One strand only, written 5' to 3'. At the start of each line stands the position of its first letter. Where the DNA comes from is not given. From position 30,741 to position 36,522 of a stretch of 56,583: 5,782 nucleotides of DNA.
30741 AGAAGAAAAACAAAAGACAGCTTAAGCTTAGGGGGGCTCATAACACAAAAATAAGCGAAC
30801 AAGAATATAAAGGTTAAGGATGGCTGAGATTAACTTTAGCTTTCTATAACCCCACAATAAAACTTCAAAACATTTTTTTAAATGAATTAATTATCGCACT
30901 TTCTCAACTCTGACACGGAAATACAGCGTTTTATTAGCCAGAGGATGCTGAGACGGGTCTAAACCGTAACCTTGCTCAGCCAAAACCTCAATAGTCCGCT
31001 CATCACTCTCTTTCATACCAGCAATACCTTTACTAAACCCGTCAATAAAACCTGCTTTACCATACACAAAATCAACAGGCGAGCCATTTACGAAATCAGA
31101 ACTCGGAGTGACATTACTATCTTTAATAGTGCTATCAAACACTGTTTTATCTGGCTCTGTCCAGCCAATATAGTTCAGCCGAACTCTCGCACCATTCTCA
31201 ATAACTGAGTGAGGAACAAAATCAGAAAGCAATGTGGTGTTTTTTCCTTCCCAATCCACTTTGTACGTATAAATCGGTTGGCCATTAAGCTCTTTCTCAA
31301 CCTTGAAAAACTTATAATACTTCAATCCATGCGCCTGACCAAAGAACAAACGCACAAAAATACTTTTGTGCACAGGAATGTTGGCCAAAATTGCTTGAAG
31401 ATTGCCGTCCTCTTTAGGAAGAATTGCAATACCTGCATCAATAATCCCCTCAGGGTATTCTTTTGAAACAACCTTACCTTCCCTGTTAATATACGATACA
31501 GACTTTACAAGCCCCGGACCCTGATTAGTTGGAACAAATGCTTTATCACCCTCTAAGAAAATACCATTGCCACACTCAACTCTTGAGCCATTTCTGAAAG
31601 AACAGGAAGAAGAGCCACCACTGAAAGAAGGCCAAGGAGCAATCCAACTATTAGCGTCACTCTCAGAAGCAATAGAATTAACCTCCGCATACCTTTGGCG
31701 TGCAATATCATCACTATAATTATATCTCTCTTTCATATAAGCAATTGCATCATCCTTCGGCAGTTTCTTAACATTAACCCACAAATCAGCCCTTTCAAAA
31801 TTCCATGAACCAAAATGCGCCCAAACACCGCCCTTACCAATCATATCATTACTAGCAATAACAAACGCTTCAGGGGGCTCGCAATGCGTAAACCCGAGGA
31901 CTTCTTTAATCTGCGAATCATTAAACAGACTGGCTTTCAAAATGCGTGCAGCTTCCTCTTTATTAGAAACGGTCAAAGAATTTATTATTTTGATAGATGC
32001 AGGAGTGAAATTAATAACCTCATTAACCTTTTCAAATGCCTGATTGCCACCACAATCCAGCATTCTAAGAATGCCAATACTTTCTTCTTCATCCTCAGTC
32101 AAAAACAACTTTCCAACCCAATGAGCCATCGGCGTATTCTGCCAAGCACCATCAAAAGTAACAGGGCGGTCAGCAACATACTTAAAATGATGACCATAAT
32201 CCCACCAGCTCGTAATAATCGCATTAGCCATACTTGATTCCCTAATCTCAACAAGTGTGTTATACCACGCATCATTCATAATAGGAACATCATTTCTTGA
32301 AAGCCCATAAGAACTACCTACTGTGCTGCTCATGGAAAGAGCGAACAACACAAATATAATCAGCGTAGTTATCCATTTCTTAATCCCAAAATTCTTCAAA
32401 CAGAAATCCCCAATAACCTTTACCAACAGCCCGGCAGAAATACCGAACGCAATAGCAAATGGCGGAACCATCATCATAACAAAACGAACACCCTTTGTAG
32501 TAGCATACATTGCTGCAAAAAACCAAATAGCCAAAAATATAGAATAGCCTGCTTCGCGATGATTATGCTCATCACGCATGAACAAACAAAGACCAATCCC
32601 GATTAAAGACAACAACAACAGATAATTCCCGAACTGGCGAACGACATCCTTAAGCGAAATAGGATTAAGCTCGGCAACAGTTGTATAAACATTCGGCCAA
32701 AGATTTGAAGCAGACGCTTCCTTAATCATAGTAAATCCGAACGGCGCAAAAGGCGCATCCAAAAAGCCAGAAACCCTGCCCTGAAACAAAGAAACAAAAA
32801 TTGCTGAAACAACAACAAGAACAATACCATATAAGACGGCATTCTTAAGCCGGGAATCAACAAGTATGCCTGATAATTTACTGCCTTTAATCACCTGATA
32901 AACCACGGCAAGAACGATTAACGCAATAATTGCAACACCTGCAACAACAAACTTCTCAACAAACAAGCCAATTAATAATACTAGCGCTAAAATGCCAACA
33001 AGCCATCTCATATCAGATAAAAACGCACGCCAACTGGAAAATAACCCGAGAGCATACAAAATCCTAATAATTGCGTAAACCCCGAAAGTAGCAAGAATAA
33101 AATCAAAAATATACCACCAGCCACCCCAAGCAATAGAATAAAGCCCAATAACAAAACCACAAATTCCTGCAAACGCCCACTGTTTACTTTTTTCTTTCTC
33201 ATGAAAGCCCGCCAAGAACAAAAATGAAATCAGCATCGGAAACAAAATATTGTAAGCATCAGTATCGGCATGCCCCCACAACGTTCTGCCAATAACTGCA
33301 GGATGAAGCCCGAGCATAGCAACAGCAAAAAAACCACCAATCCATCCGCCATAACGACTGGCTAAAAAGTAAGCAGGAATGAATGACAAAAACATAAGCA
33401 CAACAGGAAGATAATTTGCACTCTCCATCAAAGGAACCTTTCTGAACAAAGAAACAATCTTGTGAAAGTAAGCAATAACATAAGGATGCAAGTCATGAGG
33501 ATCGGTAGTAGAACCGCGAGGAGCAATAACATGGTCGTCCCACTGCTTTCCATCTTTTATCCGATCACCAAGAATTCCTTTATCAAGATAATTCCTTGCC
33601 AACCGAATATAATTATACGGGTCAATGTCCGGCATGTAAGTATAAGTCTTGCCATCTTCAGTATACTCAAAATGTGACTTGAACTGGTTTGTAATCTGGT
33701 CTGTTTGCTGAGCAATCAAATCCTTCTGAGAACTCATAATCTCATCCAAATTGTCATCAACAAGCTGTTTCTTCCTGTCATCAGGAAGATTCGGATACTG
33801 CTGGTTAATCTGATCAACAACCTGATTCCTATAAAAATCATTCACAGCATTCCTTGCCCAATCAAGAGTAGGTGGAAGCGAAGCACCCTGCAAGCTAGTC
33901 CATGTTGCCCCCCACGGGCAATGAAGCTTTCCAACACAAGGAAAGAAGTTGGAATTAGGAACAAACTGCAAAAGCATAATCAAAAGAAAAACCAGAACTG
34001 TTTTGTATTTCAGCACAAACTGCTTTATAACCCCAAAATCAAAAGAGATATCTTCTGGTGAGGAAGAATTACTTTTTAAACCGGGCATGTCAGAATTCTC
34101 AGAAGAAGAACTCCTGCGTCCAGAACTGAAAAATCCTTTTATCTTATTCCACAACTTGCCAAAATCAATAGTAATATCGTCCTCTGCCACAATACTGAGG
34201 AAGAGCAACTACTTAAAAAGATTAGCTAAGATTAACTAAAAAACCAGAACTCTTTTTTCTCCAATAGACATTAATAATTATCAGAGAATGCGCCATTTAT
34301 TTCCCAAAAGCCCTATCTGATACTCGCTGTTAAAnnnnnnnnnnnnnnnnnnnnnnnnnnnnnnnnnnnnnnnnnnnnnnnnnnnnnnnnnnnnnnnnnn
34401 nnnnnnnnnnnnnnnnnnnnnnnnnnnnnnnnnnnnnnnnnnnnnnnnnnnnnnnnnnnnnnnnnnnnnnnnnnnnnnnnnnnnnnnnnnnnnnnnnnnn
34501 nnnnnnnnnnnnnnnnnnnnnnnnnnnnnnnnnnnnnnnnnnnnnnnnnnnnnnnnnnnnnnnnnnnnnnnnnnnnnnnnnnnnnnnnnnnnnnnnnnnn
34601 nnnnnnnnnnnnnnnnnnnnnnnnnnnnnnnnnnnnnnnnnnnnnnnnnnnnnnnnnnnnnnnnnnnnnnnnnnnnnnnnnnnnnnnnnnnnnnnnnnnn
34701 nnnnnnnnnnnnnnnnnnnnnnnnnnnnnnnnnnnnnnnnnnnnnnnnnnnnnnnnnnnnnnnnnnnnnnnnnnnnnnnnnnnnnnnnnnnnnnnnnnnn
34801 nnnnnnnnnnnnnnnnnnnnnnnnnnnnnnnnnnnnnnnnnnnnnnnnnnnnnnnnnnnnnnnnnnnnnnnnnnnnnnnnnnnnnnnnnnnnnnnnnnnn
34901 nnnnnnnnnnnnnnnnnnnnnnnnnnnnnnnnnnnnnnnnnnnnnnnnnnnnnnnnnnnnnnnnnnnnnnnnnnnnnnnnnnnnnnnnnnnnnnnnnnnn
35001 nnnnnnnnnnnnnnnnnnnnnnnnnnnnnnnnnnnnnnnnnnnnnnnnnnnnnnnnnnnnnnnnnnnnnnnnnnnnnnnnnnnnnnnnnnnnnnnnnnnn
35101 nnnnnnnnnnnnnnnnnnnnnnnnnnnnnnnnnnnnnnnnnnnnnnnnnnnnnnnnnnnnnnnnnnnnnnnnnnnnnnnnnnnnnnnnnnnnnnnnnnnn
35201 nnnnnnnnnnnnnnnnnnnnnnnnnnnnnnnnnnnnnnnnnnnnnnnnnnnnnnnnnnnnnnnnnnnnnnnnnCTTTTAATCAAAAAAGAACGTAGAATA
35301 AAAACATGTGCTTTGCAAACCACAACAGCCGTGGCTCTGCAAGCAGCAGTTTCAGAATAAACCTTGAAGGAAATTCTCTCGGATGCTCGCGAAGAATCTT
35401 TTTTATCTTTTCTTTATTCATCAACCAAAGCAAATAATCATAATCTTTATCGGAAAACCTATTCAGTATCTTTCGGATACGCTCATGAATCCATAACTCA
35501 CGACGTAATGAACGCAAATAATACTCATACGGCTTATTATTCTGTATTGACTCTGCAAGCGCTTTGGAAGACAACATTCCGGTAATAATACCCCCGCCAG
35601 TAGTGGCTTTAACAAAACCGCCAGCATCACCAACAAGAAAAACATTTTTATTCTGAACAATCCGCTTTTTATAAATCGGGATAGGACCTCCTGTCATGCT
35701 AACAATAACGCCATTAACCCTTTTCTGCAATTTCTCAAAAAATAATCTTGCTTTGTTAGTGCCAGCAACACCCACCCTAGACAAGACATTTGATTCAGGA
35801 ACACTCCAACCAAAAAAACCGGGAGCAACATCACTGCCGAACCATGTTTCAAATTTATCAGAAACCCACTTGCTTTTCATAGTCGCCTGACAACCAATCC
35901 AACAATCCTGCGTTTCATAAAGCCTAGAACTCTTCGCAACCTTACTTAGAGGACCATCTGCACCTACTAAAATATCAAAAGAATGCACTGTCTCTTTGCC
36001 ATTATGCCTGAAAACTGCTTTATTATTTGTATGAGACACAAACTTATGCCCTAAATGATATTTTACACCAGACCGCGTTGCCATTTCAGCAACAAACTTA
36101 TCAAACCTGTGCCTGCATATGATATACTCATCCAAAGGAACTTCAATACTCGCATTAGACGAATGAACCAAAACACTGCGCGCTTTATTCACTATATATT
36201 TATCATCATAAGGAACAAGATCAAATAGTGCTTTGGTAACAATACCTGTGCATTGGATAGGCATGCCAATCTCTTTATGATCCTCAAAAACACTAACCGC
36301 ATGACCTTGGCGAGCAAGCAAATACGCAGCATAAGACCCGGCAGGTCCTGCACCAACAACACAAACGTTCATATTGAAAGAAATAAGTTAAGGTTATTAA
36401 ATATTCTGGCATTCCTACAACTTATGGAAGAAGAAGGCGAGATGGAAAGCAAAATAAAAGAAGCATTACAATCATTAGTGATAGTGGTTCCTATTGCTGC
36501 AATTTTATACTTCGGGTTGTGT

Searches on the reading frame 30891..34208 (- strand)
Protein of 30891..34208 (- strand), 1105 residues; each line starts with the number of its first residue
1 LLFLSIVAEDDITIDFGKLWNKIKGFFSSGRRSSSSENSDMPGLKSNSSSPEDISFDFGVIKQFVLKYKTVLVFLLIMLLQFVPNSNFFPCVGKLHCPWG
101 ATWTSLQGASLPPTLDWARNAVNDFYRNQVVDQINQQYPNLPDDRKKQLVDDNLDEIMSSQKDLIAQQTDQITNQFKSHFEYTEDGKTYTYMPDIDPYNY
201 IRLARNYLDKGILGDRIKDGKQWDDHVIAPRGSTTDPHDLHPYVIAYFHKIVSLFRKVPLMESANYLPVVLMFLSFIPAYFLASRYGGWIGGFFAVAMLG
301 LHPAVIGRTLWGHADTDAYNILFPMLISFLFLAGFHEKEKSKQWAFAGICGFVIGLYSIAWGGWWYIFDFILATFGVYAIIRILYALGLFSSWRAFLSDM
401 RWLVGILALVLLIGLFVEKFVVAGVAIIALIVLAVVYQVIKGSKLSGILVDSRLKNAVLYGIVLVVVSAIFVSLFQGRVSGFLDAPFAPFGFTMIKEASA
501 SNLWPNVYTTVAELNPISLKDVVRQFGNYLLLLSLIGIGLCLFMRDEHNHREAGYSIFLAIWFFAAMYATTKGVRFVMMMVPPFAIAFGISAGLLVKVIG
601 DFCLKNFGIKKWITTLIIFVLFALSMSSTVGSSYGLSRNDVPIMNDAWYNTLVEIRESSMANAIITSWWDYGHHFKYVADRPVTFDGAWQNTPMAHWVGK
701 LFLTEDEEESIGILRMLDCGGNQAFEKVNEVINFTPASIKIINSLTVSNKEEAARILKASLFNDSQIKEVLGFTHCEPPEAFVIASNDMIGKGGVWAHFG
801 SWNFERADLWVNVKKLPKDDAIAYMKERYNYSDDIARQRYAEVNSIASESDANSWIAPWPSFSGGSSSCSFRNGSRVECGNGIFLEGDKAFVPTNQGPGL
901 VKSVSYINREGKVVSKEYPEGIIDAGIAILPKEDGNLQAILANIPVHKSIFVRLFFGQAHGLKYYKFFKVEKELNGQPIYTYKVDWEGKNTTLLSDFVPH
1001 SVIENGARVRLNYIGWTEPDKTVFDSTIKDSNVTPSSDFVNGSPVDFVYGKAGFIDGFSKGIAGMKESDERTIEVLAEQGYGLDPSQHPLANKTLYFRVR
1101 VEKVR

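Call 20: search_protein_families(library=pfam, proteins=[window:30891-34208:-], max_evalue=0.00001)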
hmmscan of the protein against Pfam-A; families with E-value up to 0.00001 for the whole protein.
window:30891-34208:- (1105 aa): 2 families
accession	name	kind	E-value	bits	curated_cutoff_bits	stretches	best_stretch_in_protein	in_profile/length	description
PF02516.20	STT3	-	1.1e-36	127.7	24.5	1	184-619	21-391/405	Oligosaccharyl transferase STT3, N-terminal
PF00254.34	FKBP_C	-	1.6e-14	54.4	21.1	1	1003-1101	5-93/94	FKBP-type peptidyl-prolyl cis-trans isomerase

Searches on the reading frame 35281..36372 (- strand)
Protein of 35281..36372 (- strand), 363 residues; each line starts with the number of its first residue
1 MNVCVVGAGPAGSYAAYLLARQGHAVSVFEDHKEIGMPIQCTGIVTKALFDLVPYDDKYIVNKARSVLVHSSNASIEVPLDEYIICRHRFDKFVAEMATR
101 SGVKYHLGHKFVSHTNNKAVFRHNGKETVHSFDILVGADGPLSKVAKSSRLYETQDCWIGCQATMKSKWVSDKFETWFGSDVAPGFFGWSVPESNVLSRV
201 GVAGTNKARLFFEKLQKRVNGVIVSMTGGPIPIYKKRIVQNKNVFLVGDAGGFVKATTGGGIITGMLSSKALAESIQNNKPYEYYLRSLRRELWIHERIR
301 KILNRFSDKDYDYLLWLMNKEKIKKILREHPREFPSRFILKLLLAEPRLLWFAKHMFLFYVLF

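Call 43: search_protein_families(library=pfam, proteins=[window:35281-36372:-], max_evalue=0.0001)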
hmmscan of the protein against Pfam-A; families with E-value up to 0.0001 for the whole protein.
window:35281-36372:- (363 aa): 7 families
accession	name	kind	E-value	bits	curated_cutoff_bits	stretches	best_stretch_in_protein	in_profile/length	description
PF01494.25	FAD_binding_3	-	3.7e-12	46.6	22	1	2-34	3-35/349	FAD binding domain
PF13450.12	NAD_binding_8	-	4.1e-09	37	21.9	1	5-39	1-35/68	NAD(P)-binding Rossmann-like domain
PF01266.30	DAO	-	2.6e-07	30.9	27.9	1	3-36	2-35/353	FAD dependent oxidoreductase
PF03486.20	HI0933_like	-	3.3e-07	30.4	50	1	2-43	2-43/244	HI0933-like protein Rossmann domain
PF07992.20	Pyr_redox_2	-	5.2e-07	29.8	26.1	0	1-34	1-34/291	Pyridine nucleotide-disulphide oxidoreductase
PF12831.13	FAD_oxidored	-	2.8e-05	24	27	1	3-49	2-42/416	FAD dependent oxidoreductase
PF04820.20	Trp_halogenase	-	5.6e-05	22.6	21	0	2-30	1-33/458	Tryptophan halogenase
